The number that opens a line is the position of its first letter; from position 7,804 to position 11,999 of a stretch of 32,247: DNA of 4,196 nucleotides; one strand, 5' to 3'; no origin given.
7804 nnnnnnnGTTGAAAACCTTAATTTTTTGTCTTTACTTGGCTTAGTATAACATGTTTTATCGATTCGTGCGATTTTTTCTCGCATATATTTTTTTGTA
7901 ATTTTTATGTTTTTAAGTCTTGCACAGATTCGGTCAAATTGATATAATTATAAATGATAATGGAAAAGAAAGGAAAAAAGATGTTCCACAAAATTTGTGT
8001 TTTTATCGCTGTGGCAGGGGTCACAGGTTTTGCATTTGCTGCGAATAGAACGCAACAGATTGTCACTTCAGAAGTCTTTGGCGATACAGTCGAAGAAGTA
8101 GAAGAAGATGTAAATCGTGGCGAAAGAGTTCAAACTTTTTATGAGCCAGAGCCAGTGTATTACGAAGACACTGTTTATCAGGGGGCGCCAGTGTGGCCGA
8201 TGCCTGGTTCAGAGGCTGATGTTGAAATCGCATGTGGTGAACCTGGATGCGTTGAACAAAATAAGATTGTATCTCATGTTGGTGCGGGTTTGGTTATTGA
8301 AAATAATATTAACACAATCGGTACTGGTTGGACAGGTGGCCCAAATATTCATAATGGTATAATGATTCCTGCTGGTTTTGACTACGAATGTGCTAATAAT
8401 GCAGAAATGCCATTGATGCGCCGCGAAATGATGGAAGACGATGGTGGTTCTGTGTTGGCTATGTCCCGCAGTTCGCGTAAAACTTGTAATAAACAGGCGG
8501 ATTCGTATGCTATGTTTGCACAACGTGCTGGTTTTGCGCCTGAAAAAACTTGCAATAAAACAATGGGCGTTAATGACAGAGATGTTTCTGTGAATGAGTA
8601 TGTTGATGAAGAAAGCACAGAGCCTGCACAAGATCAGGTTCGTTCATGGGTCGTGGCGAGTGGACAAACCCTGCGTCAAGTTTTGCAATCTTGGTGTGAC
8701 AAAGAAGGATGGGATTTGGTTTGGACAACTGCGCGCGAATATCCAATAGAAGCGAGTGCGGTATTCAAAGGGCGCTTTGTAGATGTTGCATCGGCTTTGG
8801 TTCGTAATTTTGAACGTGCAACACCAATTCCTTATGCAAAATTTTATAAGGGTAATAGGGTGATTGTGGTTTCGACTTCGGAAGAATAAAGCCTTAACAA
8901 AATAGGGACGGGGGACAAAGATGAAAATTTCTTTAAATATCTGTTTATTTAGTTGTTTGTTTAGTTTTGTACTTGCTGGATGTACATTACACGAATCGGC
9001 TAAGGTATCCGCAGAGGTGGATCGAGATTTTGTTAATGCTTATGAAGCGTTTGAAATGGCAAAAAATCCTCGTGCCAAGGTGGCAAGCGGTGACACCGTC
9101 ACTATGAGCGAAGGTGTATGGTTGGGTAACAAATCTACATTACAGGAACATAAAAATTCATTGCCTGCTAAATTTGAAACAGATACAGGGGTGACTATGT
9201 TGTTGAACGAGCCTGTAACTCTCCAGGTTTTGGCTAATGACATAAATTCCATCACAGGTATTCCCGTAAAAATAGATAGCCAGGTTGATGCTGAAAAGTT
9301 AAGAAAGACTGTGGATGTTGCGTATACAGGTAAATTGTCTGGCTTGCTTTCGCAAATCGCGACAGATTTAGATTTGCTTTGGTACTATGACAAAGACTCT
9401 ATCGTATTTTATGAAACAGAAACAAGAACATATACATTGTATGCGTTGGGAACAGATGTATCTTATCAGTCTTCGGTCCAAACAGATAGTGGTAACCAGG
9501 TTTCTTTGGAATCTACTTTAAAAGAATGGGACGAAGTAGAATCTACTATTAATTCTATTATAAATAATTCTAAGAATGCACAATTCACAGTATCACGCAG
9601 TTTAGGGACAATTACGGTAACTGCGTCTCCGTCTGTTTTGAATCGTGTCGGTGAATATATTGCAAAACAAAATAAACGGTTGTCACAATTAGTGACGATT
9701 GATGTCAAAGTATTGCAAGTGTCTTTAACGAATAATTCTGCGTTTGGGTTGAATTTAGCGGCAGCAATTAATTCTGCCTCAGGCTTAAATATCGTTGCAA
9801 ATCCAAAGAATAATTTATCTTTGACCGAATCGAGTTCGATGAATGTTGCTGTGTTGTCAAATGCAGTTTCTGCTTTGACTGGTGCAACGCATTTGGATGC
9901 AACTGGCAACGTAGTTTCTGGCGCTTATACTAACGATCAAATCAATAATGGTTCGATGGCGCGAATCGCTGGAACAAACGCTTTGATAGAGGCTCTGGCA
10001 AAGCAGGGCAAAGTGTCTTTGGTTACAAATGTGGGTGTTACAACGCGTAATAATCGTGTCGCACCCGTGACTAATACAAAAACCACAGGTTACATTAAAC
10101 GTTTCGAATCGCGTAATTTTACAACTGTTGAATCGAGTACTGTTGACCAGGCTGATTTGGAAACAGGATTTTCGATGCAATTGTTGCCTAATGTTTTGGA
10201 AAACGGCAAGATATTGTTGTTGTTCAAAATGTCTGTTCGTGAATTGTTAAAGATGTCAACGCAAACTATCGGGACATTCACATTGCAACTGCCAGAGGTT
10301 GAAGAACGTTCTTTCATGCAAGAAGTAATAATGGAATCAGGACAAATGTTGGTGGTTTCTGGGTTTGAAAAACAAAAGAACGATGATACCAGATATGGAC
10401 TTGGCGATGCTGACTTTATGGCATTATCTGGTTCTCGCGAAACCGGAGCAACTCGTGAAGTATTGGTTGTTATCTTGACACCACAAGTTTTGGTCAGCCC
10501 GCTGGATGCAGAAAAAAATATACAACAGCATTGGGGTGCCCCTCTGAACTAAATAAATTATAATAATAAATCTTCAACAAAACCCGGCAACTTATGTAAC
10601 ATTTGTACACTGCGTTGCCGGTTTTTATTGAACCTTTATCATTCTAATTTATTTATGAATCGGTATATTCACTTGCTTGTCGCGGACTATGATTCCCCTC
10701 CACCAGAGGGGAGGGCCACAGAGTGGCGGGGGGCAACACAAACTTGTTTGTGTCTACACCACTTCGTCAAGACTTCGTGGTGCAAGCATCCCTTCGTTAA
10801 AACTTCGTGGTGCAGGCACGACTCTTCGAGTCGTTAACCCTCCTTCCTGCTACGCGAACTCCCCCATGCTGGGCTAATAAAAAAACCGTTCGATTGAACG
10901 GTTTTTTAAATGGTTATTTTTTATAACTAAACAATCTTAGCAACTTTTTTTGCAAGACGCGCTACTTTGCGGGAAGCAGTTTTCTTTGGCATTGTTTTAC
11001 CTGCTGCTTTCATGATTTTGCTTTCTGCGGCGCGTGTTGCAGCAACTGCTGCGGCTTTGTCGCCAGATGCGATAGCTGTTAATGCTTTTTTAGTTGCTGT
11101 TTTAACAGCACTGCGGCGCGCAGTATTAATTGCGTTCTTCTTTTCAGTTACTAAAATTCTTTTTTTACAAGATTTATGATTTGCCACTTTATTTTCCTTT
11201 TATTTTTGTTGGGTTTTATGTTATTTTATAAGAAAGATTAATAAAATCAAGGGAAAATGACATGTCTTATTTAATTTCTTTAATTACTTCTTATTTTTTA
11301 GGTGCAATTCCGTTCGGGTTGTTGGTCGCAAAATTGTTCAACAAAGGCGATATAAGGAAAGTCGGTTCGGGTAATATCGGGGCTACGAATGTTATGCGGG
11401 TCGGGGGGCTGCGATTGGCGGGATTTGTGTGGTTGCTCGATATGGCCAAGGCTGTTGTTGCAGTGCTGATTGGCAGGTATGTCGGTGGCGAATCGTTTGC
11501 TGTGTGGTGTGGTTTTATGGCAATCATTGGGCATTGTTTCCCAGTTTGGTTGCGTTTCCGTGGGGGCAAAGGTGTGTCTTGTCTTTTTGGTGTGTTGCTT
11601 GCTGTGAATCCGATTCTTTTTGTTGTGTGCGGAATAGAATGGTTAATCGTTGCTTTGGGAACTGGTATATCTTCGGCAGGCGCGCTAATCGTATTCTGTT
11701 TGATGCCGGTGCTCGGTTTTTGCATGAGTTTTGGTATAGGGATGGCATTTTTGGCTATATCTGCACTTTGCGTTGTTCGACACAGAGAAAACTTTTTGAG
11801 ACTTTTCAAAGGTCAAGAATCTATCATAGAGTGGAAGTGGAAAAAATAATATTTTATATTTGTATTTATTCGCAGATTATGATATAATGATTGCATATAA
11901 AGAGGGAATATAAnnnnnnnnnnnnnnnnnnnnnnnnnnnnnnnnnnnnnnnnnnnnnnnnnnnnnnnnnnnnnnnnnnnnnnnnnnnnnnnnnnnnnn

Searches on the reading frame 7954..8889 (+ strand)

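Call 87: search_protein_families(library=pfam, proteins=[window:7954-8889:+], max_evalue=0.001)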
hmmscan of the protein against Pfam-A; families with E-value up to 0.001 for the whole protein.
window:7954-8889:+ (311 aa): 1 family
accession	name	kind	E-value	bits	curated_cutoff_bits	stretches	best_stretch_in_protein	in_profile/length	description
PF10671.14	TcpQ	-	2.5e-18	66.4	27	1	230-307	1-78/80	Toxin co-regulated pilus biosynthesis protein Q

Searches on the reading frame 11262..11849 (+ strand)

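Call 87: search_protein_families(library=pfam, proteins=[window:11262-11849:+], max_evalue=0.001)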
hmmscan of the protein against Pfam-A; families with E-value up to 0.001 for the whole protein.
window:11262-11849:+ (195 aa): 1 family
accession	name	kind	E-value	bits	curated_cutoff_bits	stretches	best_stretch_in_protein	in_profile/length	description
PF02660.20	G3P_acyltransf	-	8.7e-48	162.9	24.1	1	10-181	2-164/164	Glycerol-3-phosphate acyltransferase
